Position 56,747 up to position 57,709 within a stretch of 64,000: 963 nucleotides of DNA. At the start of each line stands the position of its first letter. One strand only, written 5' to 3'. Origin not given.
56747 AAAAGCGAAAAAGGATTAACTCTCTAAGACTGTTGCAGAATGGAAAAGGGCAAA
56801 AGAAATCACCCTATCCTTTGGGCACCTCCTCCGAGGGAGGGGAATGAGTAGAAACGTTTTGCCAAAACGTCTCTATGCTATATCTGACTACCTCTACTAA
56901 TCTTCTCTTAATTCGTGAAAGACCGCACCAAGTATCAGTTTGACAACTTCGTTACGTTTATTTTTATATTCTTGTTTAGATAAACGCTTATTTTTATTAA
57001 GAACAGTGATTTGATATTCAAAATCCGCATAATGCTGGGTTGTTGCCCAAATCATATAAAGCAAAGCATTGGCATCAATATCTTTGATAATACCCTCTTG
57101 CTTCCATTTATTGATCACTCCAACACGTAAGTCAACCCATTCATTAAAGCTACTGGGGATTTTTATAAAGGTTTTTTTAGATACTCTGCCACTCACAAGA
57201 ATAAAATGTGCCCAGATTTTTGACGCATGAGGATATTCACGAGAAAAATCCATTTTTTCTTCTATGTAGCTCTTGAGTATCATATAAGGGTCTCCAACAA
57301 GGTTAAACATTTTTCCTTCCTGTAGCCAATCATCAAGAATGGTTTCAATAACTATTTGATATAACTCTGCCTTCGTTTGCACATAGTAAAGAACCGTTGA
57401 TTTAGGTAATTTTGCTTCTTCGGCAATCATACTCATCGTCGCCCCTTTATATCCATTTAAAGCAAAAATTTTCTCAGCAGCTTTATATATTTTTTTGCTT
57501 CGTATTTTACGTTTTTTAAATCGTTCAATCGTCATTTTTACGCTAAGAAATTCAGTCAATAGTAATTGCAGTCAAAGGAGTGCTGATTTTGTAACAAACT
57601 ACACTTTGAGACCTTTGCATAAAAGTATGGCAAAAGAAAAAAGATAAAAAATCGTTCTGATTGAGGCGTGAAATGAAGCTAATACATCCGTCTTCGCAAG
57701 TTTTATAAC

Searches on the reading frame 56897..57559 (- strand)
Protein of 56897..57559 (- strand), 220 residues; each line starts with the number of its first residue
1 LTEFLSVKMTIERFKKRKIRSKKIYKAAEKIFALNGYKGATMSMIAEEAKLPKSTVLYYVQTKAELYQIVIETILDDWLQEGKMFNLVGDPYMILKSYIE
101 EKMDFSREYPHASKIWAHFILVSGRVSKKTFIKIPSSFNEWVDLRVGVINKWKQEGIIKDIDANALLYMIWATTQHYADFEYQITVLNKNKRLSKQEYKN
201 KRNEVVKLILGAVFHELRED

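Call 5: search_protein_families(library=ncbifam, proteins=[window:56897-57559:-], max_evalue=0.001)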
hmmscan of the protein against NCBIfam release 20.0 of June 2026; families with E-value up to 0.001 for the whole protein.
window:56897-57559:- (220 aa): 9 families
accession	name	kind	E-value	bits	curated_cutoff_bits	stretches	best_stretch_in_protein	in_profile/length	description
TIGR03613.1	RutR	equivalog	4.4e-35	121.4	368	1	16-210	5-196/202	pyrimidine utilization regulatory protein R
NF011584.0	PRK15008.1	equivalog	9.4e-32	110.6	230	1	7-209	6-205/212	HTH-type transcriptional regulator RutR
NF037937.1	septum_RefZ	equivalog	7.9e-08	32.4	180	1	22-109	2-92/195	forespore capture DNA-binding protein RefZ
TIGR03384.1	betaine_BetI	equivalog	4.8e-07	29.7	201.3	1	13-120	2-110/189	choline-binding transcriptional repressor BetI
NF041196.1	ScbR_bind_reg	equivalog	1.2e-06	28.8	150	1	22-165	9-149/191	ScbR family autoregulator-binding transcription factor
NF053731.1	TransRegFasRMycb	equivalog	6.1e-06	26.2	330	1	17-80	9-72/199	HTH-type transcriptional activator FasR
NF001978.0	PRK00767.1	equivalog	9.1e-06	25.6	118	1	13-120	3-112/197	transcriptional regulator BetI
NF053516.1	TranRepPrsAVib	equivalog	3.4e-05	23.7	300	1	16-80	3-67/208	TetR family transcriptional repressor PsrA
NF053878.1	FATransRegFadRBac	equivalog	0.0001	22.1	200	1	21-81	5-65/190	fatty acid metabolism transcriptional regulator FadR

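Call 6: search_protein_families(library=pfam, proteins=[window:56897-57559:-], max_evalue=0.001)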
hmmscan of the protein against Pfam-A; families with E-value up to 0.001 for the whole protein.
window:56897-57559:- (220 aa): 2 families
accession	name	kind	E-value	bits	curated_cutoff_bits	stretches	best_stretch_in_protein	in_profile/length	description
PF08362.16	TetR_C_3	-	1.7e-37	129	25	1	72-213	2-140/143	YcdC-like protein, C-terminal region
PF00440.29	TetR_N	-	5.6e-09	36.1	24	1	24-67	1-44/47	Bacterial regulatory proteins, tetR family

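Call 10: find_homologous_proteins(query=window:56897-57559:-, max_evalue=1e-10)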
Query window:56897-57559:- (220 aa): 939 proteins with E <= 1e-10 among 1116 candidates; the best 120 are listed.
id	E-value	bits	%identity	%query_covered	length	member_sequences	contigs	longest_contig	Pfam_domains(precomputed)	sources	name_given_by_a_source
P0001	2.8e-134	463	100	96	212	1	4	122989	PF08362.17,PF00440.30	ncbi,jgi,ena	jgi:TetR/AcrR family transcriptional regulator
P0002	2.3e-70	255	72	69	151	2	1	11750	PF08362.17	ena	-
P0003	1.4e-53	200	49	90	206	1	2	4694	PF08362.17,PF00440.30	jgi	jgi:TetR/AcrR family transcriptional regulator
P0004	9.1e-53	197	49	90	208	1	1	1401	PF08362.17,PF00440.30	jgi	-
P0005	4.0e-52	195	49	86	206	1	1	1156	PF08362.17,PF00440.30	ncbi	-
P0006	8.2e-52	194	49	90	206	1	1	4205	PF08362.17,PF00440.30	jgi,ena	-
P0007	1.1e-51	194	45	92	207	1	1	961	PF08362.17,PF00440.30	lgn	-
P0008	1.5e-51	193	49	90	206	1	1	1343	PF08362.17,PF00440.30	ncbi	-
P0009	2.0e-51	193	49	90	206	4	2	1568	PF08362.17,PF00440.30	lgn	-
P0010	3.1e-51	192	46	92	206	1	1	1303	PF08362.17,PF00376.30,PF00440.30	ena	-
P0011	3.3e-51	192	46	92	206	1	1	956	PF08362.17,PF00440.30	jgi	-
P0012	3.8e-51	192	46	93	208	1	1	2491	PF08362.17,PF00440.30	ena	-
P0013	3.8e-51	192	46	92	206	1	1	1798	PF08362.17,PF00440.30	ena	-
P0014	4.1e-51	192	48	90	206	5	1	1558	PF08362.17,PF00440.30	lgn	-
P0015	4.3e-51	192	46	92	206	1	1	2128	PF08362.17,PF00376.30,PF00440.30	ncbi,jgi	-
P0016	4.4e-51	192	46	92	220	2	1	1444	PF08362.17,PF00440.30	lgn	-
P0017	4.4e-51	192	48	86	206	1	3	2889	PF08362.17,PF00440.30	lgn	-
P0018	5.0e-51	192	45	92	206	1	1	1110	PF08362.17,PF00440.30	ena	-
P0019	5.8e-51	191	48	90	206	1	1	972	PF08362.17,PF00440.30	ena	-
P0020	6.6e-51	191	46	90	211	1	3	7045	PF08362.17,PF00440.30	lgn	-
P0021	8.1e-51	191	47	90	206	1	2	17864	PF08362.17,PF00440.30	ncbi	ncbi:MAG: TetR/AcrR family transcriptional regulator [Xanthomonadales bacterium]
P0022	8.7e-51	191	46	92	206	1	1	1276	PF08362.17,PF00440.30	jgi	-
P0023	1.1e-50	190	48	90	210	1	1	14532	PF08362.17,PF00440.30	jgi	jgi:TetR/AcrR family transcriptional regulator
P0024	1.2e-50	190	47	90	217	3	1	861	PF08362.17,PF00440.30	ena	-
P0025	1.2e-50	190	49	86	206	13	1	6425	PF08362.17,PF00440.30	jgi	-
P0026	1.3e-50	190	45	92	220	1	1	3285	PF08362.17,PF00376.30,PF00440.30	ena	-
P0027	1.3e-50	190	44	94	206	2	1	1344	PF08362.17,PF00440.30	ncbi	-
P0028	1.4e-50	190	45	93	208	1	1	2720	PF08362.17,PF00440.30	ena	-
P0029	1.7e-50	190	48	90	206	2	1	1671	PF08362.17,PF00440.30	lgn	-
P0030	2.3e-50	189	47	90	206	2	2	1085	PF08362.17,PF00376.30,PF00440.30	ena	-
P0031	2.8e-50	189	45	92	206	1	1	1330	PF08362.17,PF00440.30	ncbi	-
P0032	2.8e-50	189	48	90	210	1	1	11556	PF08362.17,PF00440.30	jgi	jgi:TetR/AcrR family transcriptional regulator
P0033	3.0e-50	189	45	91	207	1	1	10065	PF08362.17,PF00440.30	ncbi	-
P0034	3.4e-50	189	45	91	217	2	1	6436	PF08362.17,PF00440.30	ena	-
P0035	3.8e-50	189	47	90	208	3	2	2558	PF08362.17,PF00440.30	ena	-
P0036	5.4e-50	188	47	90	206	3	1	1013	PF08362.17,PF00440.30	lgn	-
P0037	6.5e-50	188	45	92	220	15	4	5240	PF08362.17,PF00440.30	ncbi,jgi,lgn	-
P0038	8.8e-50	188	47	90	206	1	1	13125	PF08362.17,PF00440.30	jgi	jgi:TetR/AcrR family transcriptional regulator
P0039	9.0e-50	187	45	92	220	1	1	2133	PF08362.17,PF00440.30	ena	-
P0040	1.1e-49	187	49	86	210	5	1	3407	PF08362.17,PF00440.30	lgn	-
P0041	1.2e-49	187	47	90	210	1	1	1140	PF08362.17,PF00440.30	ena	-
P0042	1.4e-49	187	46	90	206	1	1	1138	PF08362.17,PF00440.30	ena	-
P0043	1.4e-49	187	45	92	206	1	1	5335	PF08362.17,PF00440.30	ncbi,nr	ncbi:MAG: TetR family transcriptional regulator C-terminal domain-containing protein [Proteobacteria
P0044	1.6e-49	187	45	92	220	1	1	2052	PF08362.17,PF00440.30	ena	-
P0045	1.6e-49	187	49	86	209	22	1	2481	PF08362.17,PF00440.30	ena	-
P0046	1.7e-49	187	45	91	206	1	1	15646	PF08362.17,PF00440.30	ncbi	-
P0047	2.0e-49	186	45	91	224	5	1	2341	PF08362.17,PF00440.30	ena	-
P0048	2.7e-49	186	46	90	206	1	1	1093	PF08362.17,PF00440.30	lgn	-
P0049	2.8e-49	186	44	95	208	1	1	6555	PF08362.17,PF00440.30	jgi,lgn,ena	-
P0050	3.0e-49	186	48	86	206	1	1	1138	PF08362.17,PF00440.30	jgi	jgi:TetR/AcrR family transcriptional regulator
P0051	3.0e-49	186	46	90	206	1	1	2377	PF08362.17,PF00440.30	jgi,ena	-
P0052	3.3e-49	186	43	95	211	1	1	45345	PF08362.17,PF00440.30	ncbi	-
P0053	3.9e-49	185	46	90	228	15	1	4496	PF08362.17,PF00440.30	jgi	-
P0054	4.0e-49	185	46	90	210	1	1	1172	PF08362.17,PF00440.30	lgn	-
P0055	4.1e-49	185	47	90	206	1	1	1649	PF08362.17,PF00440.30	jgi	-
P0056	4.6e-49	185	43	93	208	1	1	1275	PF08362.17,PF00440.30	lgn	-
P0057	4.8e-49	185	47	86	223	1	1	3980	PF08362.17,PF00440.30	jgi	-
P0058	5.1e-49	185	47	90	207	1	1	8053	PF08362.17,PF00440.30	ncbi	-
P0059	5.5e-49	185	46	86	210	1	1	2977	PF08362.17,PF00440.30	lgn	-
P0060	6.3e-49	185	47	86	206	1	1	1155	PF08362.17,PF00440.30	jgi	-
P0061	6.4e-49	185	45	92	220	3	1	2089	PF08362.17,PF00440.30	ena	-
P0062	7.2e-49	185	45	91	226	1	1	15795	PF08362.17,PF00440.30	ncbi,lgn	-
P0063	8.2e-49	184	43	92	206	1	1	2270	PF08362.17,PF00440.30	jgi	-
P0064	9.6e-49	184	45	90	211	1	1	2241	PF08362.17,PF00440.30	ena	-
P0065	1.1e-48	184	48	86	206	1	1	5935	PF08362.17,PF00440.30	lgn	-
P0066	1.1e-48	184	46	90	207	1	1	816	PF08362.17,PF00440.30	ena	-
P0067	1.1e-48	184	49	86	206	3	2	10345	PF08362.17,PF00440.30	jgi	-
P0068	1.2e-48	184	48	86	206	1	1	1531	PF08362.17,PF00440.30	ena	-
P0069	1.3e-48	184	46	90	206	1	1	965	PF08362.17,PF00440.30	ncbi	-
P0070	1.8e-48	183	44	90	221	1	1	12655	PF08362.17,PF00440.30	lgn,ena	-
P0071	1.9e-48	183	48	86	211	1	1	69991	PF08362.17,PF00440.30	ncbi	-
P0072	1.9e-48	183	48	86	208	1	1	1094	PF08362.17,PF00440.30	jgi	-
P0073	2.5e-48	183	45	90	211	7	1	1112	PF08362.17,PF00440.30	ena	-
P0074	2.6e-48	183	47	86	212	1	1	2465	PF08362.17,PF00440.30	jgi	-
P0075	2.6e-48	183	47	87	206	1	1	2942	PF08362.17,PF00440.30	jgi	-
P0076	4.1e-48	182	45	90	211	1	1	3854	PF08362.17,PF00440.30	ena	-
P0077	4.3e-48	182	47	86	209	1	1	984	PF08362.17,PF00440.30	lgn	-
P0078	4.4e-48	182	45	90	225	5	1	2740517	PF08362.17,PF00440.30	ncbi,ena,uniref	ncbi:TetR/AcrR family transcriptional regulator [Candidatus Spongiihabitans sp.]|uniref:TetR/AcrR fa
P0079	4.5e-48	182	44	93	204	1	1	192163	PF08362.17,PF00440.30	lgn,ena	-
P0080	5.7e-48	182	42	94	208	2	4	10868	PF08362.17,PF00440.30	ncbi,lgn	-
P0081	5.7e-48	182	42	94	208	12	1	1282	PF08362.17,PF00440.30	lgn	-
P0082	6.1e-48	181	46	92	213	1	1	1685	PF08362.17,PF00440.30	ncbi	-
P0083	6.5e-48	181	45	93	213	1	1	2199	PF08362.17,PF00440.30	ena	-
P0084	7.7e-48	181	42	93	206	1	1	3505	PF08362.17,PF00440.30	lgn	-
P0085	7.9e-48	181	46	90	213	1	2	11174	PF08362.17,PF00440.30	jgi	-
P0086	8.2e-48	181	46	90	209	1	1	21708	PF08362.17,PF00440.30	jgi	-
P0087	8.4e-48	181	46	90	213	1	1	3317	PF08362.17,PF00440.30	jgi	jgi:TetR/AcrR family transcriptional regulator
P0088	8.6e-48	181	45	90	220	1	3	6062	PF08362.17,PF00440.30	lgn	-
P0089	8.8e-48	181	46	89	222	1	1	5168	PF08362.17,PF00440.30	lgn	-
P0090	9.4e-48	181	46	86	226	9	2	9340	PF08362.17,PF00440.30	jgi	-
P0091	1.0e-47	181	44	90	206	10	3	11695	PF08362.17,PF00440.30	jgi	jgi:TetR/AcrR family transcriptional regulator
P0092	1.1e-47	181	44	93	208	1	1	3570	PF08362.17,PF00440.30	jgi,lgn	jgi:TetR/AcrR family transcriptional regulator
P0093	1.1e-47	181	43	91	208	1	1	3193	PF08362.17,PF00440.30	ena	-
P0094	1.1e-47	181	45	90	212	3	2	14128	PF08362.17,PF00440.30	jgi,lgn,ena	-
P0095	1.1e-47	181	42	96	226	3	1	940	PF08362.17,PF00440.30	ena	-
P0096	1.5e-47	180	45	90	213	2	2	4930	PF08362.17,PF00440.30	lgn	-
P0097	1.6e-47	180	45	93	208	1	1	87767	PF08362.17,PF00440.30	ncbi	-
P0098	1.8e-47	180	45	93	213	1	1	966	PF08362.17,PF00440.30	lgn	-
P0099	2.3e-47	180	46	90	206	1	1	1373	PF08362.17,PF00440.30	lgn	-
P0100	2.3e-47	180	46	90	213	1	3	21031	PF08362.17,PF00440.30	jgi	-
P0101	2.5e-47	179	43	95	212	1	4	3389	PF08362.17,PF00440.30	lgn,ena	-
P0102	2.6e-47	179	45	90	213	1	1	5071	PF08362.17,PF00440.30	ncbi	-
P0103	2.7e-47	179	43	92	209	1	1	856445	PF08362.17,PF00440.30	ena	-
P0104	3.1e-47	179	46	90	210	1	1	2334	PF08362.17,PF00440.30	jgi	-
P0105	3.5e-47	179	44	86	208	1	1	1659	PF08362.17,PF00440.30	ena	-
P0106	4.5e-47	179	45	91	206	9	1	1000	PF08362.17,PF00440.30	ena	-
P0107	5.0e-47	179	46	86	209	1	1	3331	PF08362.17,PF00440.30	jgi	-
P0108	7.3e-47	178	44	95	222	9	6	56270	PF08362.17,PF00440.30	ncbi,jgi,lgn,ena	jgi:TetR/AcrR family transcriptional regulator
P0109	1.1e-46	177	45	90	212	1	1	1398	PF08362.17,PF00440.30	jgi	jgi:TetR/AcrR family transcriptional regulator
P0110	1.1e-46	177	45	92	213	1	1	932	PF08362.17,PF00440.30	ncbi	-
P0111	1.7e-46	177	45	90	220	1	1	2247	PF08362.17,PF00440.30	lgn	-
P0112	1.8e-46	177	44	93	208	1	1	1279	PF08362.17,PF00440.30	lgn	-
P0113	1.9e-46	177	44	92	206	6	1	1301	PF08362.17,PF00440.30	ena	-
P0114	3.2e-46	176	43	93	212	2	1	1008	PF08362.17,PF00440.30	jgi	-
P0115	3.4e-46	176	46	86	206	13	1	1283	PF08362.17,PF00440.30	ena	-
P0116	4.2e-46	176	45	90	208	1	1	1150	PF08362.17,PF00440.30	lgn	-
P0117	6.4e-46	175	41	92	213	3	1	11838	PF08362.17,PF00440.30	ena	-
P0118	7.8e-46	175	44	89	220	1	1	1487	PF08362.17,PF00440.30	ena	-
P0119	7.8e-46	175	42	92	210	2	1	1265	PF08362.17,PF00440.30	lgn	-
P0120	7.9e-46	175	45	90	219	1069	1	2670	PF08362.17,PF00440.30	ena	-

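Call 11: find_encoding_contigs(protein=P0002, flank=6000, max_places=4)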
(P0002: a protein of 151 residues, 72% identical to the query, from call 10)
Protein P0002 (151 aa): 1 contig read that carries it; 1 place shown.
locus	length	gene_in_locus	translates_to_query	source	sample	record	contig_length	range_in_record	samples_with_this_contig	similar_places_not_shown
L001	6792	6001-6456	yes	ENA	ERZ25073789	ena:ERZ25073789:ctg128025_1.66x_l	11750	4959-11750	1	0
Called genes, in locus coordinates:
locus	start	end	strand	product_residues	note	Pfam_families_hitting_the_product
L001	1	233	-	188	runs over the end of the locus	-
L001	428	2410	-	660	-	-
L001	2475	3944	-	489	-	PF04715:, PF00425:Chorismate_bind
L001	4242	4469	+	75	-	PF02609:Exonuc_VII_S (weak)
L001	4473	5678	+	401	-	PF00764:Arginosuc_synth, PF24167:DUF7411 (faint), PF20979:Arginosuc_syn_C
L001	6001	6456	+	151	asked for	PF08362:TetR_C_3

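Call 12: find_encoding_contigs(protein=P0001, flank=3000, max_places=6)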
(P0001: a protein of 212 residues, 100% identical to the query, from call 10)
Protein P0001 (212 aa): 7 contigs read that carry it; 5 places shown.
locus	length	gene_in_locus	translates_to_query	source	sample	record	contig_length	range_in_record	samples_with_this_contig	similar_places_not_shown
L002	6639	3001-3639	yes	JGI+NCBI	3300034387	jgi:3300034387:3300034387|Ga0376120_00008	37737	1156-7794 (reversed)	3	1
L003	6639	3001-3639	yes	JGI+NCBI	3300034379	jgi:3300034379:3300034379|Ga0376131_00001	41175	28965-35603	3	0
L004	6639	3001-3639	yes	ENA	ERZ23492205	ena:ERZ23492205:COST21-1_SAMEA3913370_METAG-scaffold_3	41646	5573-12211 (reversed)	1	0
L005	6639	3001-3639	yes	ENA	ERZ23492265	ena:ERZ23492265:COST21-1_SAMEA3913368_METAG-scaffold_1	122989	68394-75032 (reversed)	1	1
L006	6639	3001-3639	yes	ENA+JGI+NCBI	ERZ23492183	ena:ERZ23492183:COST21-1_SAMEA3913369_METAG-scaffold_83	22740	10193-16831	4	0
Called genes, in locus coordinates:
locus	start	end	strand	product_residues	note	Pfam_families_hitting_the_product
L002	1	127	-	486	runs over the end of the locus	PF04715:, PF00425:Chorismate_bind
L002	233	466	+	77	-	PF02609:Exonuc_VII_S (weak)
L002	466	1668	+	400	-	PF00764:Arginosuc_synth, PF20979:Arginosuc_syn_C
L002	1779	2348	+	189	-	PF19865:DUF6338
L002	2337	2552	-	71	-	-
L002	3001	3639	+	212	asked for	PF00440:TetR_N, PF08362:TetR_C_3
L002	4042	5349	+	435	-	PF00202:Aminotran_3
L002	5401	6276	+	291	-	PF00795:CN_hydrolase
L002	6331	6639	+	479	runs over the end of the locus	PF01979:Amidohydro_1, PF07969:Amidohydro_3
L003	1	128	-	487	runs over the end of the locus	-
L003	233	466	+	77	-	PF02609:Exonuc_VII_S (weak)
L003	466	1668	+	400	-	PF00764:Arginosuc_synth, PF20979:Arginosuc_syn_C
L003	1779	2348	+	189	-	PF19865:DUF6338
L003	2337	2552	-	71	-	-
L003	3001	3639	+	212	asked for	PF00440:TetR_N, PF08362:TetR_C_3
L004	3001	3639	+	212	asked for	PF00440:TetR_N, PF08362:TetR_C_3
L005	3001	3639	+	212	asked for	PF00440:TetR_N, PF08362:TetR_C_3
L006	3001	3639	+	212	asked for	PF00440:TetR_N, PF08362:TetR_C_3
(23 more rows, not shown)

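Call 17: search_solved_structures(query=window:56897-57559:-, max_evalue=0.001, show_alignments=2)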
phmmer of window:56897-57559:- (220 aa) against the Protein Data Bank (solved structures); distinct sequences matched with E-value up to 0.001: 19.
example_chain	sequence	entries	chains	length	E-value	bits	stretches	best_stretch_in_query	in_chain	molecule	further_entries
3loc_A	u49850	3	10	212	5.8e-27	98.2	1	6-200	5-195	HTH-type transcriptional regulator rutR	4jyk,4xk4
6z1b_A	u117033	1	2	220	6.1e-27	98.1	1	6-201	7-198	HTH-type transcriptional regulator RutR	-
4x1e_A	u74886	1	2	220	5.4e-25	91.8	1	6-202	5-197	HTH-type transcriptional regulator RutR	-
1zkg_A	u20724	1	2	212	3.8e-09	40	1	23-174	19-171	transcriptional regulator, TetR family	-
2id6_A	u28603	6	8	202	5e-09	39.6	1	23-174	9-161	TRANSCRIPTIONAL REGULATOR, TetR FAMILY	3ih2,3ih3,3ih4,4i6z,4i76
1z77_A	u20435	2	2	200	5.1e-09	39.6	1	23-174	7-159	transcriptional regulator (TetR family) | Transcriptional regulator, TetR family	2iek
6azh_A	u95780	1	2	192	1.6e-08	37.9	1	21-112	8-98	TetR family transcriptional regulator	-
5fgl_A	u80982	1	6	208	1.6e-07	34.7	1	24-129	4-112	NicR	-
5fhp_A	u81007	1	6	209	4.9e-07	33.1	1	24-128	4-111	NicR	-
3f0c_A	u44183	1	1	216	3.2e-05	27.2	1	11-149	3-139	Transcriptional regulator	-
2iu5_A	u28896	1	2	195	5.7e-05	26.4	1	15-154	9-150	HTH-TYPE DHAKLM OPERON TRANSCRIPTIONAL ACTIVATOR DHAS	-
4me9_A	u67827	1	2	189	7.5e-05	26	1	19-70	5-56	Transcriptional regulator, TetR family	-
1rkt_A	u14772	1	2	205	7.8e-05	25.9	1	8-104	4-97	protein yfiR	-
2fx0_A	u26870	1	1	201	0.00015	25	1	15-128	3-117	hemolysin II regulatory protein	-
6srn_A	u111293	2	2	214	0.00027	24.2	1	17-82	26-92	TetR family transcriptional regulator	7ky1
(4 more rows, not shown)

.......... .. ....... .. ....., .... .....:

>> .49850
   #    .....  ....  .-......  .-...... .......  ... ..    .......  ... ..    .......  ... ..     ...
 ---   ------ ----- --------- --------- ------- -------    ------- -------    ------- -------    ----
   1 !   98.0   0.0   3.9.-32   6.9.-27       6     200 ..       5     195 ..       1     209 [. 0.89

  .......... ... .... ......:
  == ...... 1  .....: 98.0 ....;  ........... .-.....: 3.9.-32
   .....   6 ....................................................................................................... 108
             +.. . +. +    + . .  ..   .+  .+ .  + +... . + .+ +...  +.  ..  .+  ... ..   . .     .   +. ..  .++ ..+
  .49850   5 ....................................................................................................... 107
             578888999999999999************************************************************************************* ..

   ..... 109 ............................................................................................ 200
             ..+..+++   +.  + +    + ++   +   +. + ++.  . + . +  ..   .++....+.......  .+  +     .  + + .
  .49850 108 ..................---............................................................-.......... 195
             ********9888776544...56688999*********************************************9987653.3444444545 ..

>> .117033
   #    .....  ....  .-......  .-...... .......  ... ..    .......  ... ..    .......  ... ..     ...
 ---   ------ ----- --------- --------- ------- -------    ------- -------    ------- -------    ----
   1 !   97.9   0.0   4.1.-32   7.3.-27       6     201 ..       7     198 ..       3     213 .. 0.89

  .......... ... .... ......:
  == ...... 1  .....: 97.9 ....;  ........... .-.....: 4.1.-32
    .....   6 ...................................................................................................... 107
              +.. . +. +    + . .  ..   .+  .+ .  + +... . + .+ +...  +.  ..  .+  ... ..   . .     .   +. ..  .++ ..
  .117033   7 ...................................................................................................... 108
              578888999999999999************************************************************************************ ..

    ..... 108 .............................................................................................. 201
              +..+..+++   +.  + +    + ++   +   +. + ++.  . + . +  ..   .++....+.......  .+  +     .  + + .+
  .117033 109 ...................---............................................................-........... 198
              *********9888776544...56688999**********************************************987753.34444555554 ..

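Call 27: find_related_loci(query=A2, collection=genome_contigs, flank=4000)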
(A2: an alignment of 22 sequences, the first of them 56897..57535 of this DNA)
Query A2 (212 aa) in genome_contigs; peptide patterns used: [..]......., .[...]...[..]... (x = any residue, [..] = any of these).
599 stretches matched a pattern (row limit reached: there are more); 548 encode a relative of the query (tblastn E <= 1e-3); the best 80 are kept; 80 distinct loci.
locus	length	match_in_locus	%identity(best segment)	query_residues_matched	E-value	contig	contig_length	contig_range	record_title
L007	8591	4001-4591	45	9-207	2e-54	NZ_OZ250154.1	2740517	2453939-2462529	MAG: Candidatus Spongiihabitans sp. isolate 9bea2e88-feb8-4b27-847e-43f480efb806 chromosome 1, complete sequence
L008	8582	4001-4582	45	9-205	2e-54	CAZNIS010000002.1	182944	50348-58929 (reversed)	MAG TPA_asm: uncultured Granulosicoccaceae bacterium isolate SRP268394_co1_118 genome assembly, contig: NODE_45_length_1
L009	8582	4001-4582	43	9-205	3e-52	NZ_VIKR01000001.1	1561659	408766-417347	Aliikangiella marina strain GYP-15 Scaffold1_1, whole genome shotgun sequence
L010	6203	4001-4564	46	16-205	2e-51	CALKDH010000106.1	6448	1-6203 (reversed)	MAG: uncultured PS1 clade bacterium isolate S3_Bin_Bin_39_sub_1 genome assembly, contig: c_000001036263, whole genome sh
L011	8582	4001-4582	43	9-205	2e-51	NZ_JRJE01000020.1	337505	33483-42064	Thalassospira australica strain NP 3b2 scaffold_2, whole genome shotgun sequence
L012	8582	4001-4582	44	9-205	6e-51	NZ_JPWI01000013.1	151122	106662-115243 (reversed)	Thalassospira profundimaris strain PR54-5 contig13, whole genome shotgun sequence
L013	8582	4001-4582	43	9-205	5e-51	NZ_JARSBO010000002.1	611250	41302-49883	Thalassospira aquimaris strain FZY0004 NODE_2_length_611250_cov_120.787558, whole genome shotgun sequence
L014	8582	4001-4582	43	9-205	1e-50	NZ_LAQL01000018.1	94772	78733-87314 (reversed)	Kiloniella spongiae strain MEBiC09566 contig18, whole genome shotgun sequence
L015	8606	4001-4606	40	1-205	9e-51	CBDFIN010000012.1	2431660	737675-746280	MAG: Rhizobiaceae bacterium isolate 5e49fc70-f0cd-43b9-b3fc-8775b83d2aff genome assembly, contig: contig_12, whole genom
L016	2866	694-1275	44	16-212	1e-50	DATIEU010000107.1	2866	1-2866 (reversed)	MAG TPA_asm: Steroidobacteraceae bacterium isolate SMAG_U16377 k141_16954, whole genome shotgun sequence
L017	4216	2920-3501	45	9-205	1e-50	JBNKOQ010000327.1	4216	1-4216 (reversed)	MAG: Roseibium sp. isolate G1G2.bin.3.strict NODE_327_length_4216_cov_3.263349, whole genome shotgun sequence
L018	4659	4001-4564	43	15-205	2e-50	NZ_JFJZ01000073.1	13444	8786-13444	Thalassospira sp. MCCC 1A01428 contig73, whole genome shotgun sequence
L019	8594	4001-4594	42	5-205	2e-50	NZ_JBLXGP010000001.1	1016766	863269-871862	MAG: Roseibium sp. isolate ET04-20 T04maxbin_out.060RE.5K@1, whole genome shotgun sequence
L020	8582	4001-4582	43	9-205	5e-50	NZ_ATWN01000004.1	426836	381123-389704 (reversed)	Thalassospira lucentensis MCCC 1A00383 = DSM 14000 K355DRAFT_scaffold00004.4_C, whole genome shotgun sequence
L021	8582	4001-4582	43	9-205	3e-50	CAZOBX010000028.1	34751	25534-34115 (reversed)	MAG TPA_asm: uncultured Kangiella sp. isolate binchicken_co161_149 genome assembly, contig: NODE_66_length_34751_cov_6.5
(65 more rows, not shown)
